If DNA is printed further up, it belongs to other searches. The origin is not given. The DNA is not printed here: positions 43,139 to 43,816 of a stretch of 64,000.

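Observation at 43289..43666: Single-chain tandem CsrA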

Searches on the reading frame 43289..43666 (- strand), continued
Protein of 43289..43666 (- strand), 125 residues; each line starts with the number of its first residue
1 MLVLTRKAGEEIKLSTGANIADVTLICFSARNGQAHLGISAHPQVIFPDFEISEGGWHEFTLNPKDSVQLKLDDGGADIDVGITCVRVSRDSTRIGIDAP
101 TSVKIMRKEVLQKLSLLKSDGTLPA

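Call 32: predict_structure(alignment_id=A2)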
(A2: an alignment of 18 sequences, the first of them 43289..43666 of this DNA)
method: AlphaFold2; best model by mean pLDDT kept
length: 125 residues; sequences in the alignment: 18
mean_pLDDT: 85.7   pTM: 0.74
mean pLDDT of the five models: 85.7, 84.8, 83.1, 82.4, 80.5
residues with pLDDT >= 90: 69; 70-90: 43; 50-70: 13; < 50: 0
segments of 3 or more residues with pLDDT < 50: none
pLDDT, mean of each block of 10 residues (from residue 1): 95 82 91 93 81 81 92 82 94 95 89 69 55
secondary structure, 60 per line:
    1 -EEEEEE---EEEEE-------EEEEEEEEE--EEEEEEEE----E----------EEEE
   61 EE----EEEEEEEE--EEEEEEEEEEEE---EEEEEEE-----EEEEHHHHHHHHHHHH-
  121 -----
elements in order: E2-7 E11-15 E23-31 E34-41 E57-62 E67-74 E77-88 E92-98 E104-107 H108-119

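Call 34: fold_search(model_id=the predicted structure, library=pdb)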
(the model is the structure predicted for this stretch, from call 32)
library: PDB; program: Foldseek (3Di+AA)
matches with E <= 10: 740; with E <= 0.001: 0
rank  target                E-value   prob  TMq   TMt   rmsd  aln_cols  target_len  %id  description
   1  4i86_B                6.5e-02  0.60  0.21  0.26  11.3        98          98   10  Crystal structure of PilZ domain of CeSA from cellulose synthesizing bacterium (released 2013-04-03)
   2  7usb_A                8.8e-02  0.13  0.18  0.12  16.0       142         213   10  CCoV-HuPn-2018 S in the swung out conformation (local refinement of domain 0) (released 2022-08-24)
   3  4i86_A                1.3e-01  0.47  0.21  0.25  11.1        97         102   11  Crystal structure of PilZ domain of CeSA from cellulose synthesizing bacterium (released 2013-04-03)
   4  5z8o_B                1.7e-01  0.25  0.26  0.24  13.3       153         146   14  Structural of START superfamily protein MSMEG_0129 from Mycobacterium smegmatis (released 2018-03-21)
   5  1jzu_MODEL_1_A        1.7e-01  0.30  0.27  0.23  14.5       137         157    9  Cell transformation by the myc oncogene activates expression of a lipocalin: analysis of the gene (Q83) and so (released 2003-07-15)
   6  3sao_B                2.0e-01  0.47  0.33  0.28  14.0       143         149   12  The Siderocalin Ex-FABP functions through dual ligand specificities (released 2011-12-28)
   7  9b8v_E                2.0e-01  0.44  0.25  0.06  10.2       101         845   13  AlphaFold2 informed cryo-EM model of the E. coli cellulose synthase BcsAG3B6 complex (released 2025-02-19)
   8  5z8o_A                2.0e-01  0.21  0.26  0.23  13.5       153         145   15  Structural of START superfamily protein MSMEG_0129 from Mycobacterium smegmatis (released 2018-03-21)
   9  9fnn_A                2.1e-01  0.30  0.22  0.06  10.7       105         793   15  Cryo-EM structure of the c-di-GMP-saturated 'crown'less Bcs macrocomplex for cellulose secretion in E. coli (released 2024-10-16)
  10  4kji_A                2.4e-01  0.98  0.35  0.68   9.3       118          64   18  Novel re-arrangement of an RsmA/cSRa family protein to create a structurally distinct new RNA-binding family member (released 2013-09-04)
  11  9l2l_D                2.4e-01  0.14  0.23  0.05  14.0       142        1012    8  Structure of SARS-CoV-2 EG.5.1 Variant Spike protein complexed with antibody XGi-198 (released 2025-12-10)
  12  9fp0_A                2.6e-01  0.33  0.23  0.06  10.5        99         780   11  Cryo-EM structure of the 'crown'less Bcs macrocomplex for E. coli cellulose secretion in non-saturating c-di-GMP (loca (released 2024-10-16)
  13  4qdf_B                2.8e-01  0.11  0.19  0.09  15.6       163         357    8  Crystal structure of apo KshA5 and KshA1 in complex with 1,4-30Q-CoA from R. rhodochrous (released 2014-07-30)
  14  9fmv_A                3.1e-01  0.28  0.22  0.06  10.5       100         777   13  Cryo-EM structure of the c-di-GMP-free synthase:pEtN transferase complex (BcsA-Bct-G3) from the E. coli cellulose secr (released 2024-10-16)
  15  5n8q_C                3.3e-01  0.13  0.23  0.19  13.9       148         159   14  Structure of truncated Norcoclaurine Synthase from Thalictrum flavum (released 2017-09-27)
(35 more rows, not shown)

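Call 42: search_dna_similar(query=window:43292-43666:-, collection=phages, mode=protein, max_evalue=0.01, max_rows=30)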
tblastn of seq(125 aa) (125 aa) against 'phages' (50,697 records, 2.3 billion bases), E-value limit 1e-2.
No match.

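Call 43: fold_search(model_id=the predicted structure, library=viral)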
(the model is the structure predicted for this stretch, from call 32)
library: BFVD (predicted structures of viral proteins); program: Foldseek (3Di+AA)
matches with E <= 10: 629; with E <= 0.001: 7
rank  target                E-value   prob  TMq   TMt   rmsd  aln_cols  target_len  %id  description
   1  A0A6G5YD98            2.9e-05  1.00  0.60  0.76   3.6       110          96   21  (no name in the UniProt tables at hand)
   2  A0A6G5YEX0            3.4e-05  1.00  0.57  0.80   4.2       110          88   23  (no name in the UniProt tables at hand)
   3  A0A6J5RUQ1            4.0e-05  1.00  0.50  0.54  11.1       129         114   22  Carbon storage regulator [uncultured Caudovirales phage]
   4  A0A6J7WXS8            9.2e-05  1.00  0.62  0.72   2.8       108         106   19  Uncharacterized protein [uncultured Caudovirales phage]
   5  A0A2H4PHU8            3.4e-04  1.00  0.52  0.77   4.0       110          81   21  (no name in the UniProt tables at hand)
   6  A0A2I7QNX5            7.1e-04  1.00  0.48  0.50   5.6       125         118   23  (no name in the UniProt tables at hand)
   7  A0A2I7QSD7            8.7e-04  1.00  0.57  0.81   2.9       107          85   16  (no name in the UniProt tables at hand)
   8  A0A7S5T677            1.6e-03  1.00  0.55  0.40   4.8       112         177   11  (no name in the UniProt tables at hand)
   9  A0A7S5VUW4            2.0e-03  1.00  0.57  0.37   6.2       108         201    9  (no name in the UniProt tables at hand)
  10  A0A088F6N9            4.4e-03  1.00  0.49  0.57   4.6       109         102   13  (no name in the UniProt tables at hand)
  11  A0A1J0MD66            7.0e-03  1.00  0.52  0.61   5.9       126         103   19  (no name in the UniProt tables at hand)
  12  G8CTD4                9.6e-03  1.00  0.54  0.43   4.2       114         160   16  (no name in the UniProt tables at hand)
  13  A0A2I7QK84            1.4e-02  1.00  0.50  0.63   4.6       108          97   18  (no name in the UniProt tables at hand)
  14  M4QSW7                5.7e-02  0.41  0.21  0.15  14.1       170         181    8  (no name in the UniProt tables at hand)
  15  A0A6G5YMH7            1.2e-01  0.82  0.42  0.17   8.6       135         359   11  (no name in the UniProt tables at hand)
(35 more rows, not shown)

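Call 54: find_encoding_contigs(protein=P0056, flank=8000, max_places=2)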
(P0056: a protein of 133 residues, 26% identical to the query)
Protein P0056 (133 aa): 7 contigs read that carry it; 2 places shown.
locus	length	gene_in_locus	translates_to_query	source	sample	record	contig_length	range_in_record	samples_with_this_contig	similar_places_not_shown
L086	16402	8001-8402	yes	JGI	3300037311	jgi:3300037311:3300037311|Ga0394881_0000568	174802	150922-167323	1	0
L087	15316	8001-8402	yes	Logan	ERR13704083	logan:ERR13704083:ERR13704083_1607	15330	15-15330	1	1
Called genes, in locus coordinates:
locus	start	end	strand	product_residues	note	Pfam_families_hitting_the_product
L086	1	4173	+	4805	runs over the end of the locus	PF07669:Eco57I (weak), PF28553:WH_1, PF28554:DUF8437, PF28555:Helicase_dom, PF18858:LPD39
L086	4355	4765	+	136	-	-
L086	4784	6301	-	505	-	PF05231:MASE1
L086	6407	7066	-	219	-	-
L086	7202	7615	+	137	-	-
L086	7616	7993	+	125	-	-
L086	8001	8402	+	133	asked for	PF02599:CsrA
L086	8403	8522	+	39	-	-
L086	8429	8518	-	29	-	-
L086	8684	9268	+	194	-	-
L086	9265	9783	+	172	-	-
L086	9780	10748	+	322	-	PF00023:Ank (faint), PF13857:Ank_5 (faint), PF13606:Ank_3 (faint), PF13637:Ank_4 (faint), PF12796:Ank_2 (weak)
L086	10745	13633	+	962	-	PF26363:Phospholipase-like, PF20410:X-Tfes_XVIPCD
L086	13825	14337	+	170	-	-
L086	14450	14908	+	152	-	-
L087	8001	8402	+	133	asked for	PF02599:CsrA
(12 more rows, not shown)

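Call 55: find_encoding_contigs(protein=P0024, flank=8000, max_places=2)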
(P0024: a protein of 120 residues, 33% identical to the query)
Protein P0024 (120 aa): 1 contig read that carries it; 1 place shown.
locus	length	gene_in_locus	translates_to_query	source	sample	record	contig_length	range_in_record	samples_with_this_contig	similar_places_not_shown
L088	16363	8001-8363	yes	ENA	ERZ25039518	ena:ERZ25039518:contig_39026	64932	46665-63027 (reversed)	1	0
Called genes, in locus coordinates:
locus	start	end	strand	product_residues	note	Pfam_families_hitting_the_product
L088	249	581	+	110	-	-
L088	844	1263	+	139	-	-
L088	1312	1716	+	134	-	PF21798:DUF6878 (faint)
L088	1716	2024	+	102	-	PF21866:DUF6915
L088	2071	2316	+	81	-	-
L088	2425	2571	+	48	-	-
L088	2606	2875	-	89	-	-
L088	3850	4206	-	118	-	-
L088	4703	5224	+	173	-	-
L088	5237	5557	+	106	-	-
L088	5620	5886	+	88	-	-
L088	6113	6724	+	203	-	-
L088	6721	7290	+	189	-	-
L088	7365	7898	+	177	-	-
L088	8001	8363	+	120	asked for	PF02599:CsrA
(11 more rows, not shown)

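Call 56: find_encoding_contigs(protein=P0022, flank=8000, max_places=2)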
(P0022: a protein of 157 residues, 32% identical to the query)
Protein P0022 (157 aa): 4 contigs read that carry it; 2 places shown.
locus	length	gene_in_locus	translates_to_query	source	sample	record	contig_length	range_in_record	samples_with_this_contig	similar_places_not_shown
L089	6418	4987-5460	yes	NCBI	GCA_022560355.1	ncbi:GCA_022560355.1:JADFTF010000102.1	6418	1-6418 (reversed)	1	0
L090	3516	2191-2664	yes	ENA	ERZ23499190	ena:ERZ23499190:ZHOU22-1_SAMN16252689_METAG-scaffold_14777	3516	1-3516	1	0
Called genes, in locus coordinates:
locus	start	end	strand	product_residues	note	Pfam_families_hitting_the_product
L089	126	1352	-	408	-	-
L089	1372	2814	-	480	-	PF00919:UPF0004, PF04055:Radical_SAM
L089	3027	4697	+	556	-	-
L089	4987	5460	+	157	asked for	PF02599:CsrA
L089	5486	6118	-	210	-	PF00072:Response_reg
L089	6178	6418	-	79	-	?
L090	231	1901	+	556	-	-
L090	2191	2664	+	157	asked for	PF02599:CsrA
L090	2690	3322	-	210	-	PF00072:Response_reg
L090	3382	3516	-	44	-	?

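Call 57: search_dna_similar(query=window:43292-43666:-, collection=phages, mode=protein, max_evalue=10, max_rows=40)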
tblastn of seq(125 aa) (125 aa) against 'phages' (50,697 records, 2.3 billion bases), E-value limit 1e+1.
Records with a match: 11; places in all: 11; records where one place covers at least 80% of the query: 0.
Best place of each record, by identity: <60% 11.
By first word of the organism name: Xanthomonas 4; Bacteriophage 2; Ralstonia 2; Microbacterium 1; Erwinia 1; Achromobacter 1.
By host as written in the record: Xanthomonas hortorum pv. vitians CFBP8640 3; - 2; Ralstonia solanacearum 2; Microbacterium sp. ISAT203 1; Erwinia sp. YA1 1; Xanthomonas sp. Q 1; Achromobacter xylosoxidans I2BC 1.
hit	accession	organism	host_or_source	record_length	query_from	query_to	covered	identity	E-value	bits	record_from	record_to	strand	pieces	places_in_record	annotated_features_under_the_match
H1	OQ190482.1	Microbacterium phage UtzChips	Microbacterium sp. ISAT203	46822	9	83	60%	32.1%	3e+0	33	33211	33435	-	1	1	48: hypothetical protein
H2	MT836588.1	Bacteriophage sp.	human fecal samples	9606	54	114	49%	31.1%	2e+0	34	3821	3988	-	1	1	record has no annotation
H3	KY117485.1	Ralstonia phage phiAp1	Ralstonia solanacearum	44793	15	67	42%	35.0%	4e+0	32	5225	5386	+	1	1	putative PagP-like protein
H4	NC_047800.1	Ralstonia phage phiAp1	Ralstonia solanacearum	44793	15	67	42%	35.0%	4e+0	32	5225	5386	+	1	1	antimicrobial peptide resistance and lipid A acylation protein PagP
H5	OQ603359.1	Erwinia phage Ep032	Erwinia sp. YA1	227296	1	54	43%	31.5%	4e+0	32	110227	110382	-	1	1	record has no annotation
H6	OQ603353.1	Xanthomonas phage Ep026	Xanthomonas sp. Q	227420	1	54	43%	31.5%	4e+0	32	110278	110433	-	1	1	record has no annotation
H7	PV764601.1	Xanthomonas phage PhiXhv-12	Xanthomonas hortorum pv. vitians ...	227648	1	54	43%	31.5%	4e+0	32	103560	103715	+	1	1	translational regulator CsrA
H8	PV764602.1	Xanthomonas phage PhiXhv-15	Xanthomonas hortorum pv. vitians ...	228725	1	54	43%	31.5%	4e+0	32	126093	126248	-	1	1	translational regulator CsrA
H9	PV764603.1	Xanthomonas phage PhiXhv-16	Xanthomonas hortorum pv. vitians ...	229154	1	54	43%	31.5%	4e+0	32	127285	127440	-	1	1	translational regulator CsrA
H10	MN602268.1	Bacteriophage DSS3_MAL1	-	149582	89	124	29%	38.9%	3e+0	33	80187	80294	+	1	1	hypothetical protein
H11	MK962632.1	Achromobacter phage vB_AxyP_19-32_Axy13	Achromobacter xylosoxidans I2BC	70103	41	72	26%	43.8%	6e+0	32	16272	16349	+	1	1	hypothetical protein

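Call 58: get_annotated_region(hit=H7, flank=1500)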
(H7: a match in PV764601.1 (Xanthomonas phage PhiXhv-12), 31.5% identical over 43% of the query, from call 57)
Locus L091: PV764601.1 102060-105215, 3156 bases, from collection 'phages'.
description: Xanthomonas phage PhiXhv-12, complete genome.
organism: Xanthomonas phage PhiXhv-12 (NCBI taxid 3447916)
taxonomy: Viruses
host: Xanthomonas hortorum pv. vitians CFBP8640; source: Sewage; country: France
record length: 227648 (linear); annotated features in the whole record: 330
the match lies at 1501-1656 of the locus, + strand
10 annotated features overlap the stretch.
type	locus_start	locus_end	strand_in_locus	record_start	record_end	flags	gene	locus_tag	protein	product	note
CDS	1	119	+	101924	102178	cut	-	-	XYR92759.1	hypothetical protein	-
CDS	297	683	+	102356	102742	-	-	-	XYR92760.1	ankyrin repeat protein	-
CDS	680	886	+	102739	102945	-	-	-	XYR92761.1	hypothetical protein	-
CDS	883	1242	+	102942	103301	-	-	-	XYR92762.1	hypothetical protein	-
CDS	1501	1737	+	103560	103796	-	-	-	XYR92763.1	translational regulator CsrA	-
CDS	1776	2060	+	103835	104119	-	-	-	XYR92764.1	hypothetical protein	-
CDS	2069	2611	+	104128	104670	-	-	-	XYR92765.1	hypothetical protein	-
CDS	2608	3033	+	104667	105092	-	-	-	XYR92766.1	hypothetical protein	-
CDS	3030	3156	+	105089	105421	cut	-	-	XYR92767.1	membrane protein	-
CDS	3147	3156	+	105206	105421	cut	-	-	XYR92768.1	membrane protein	-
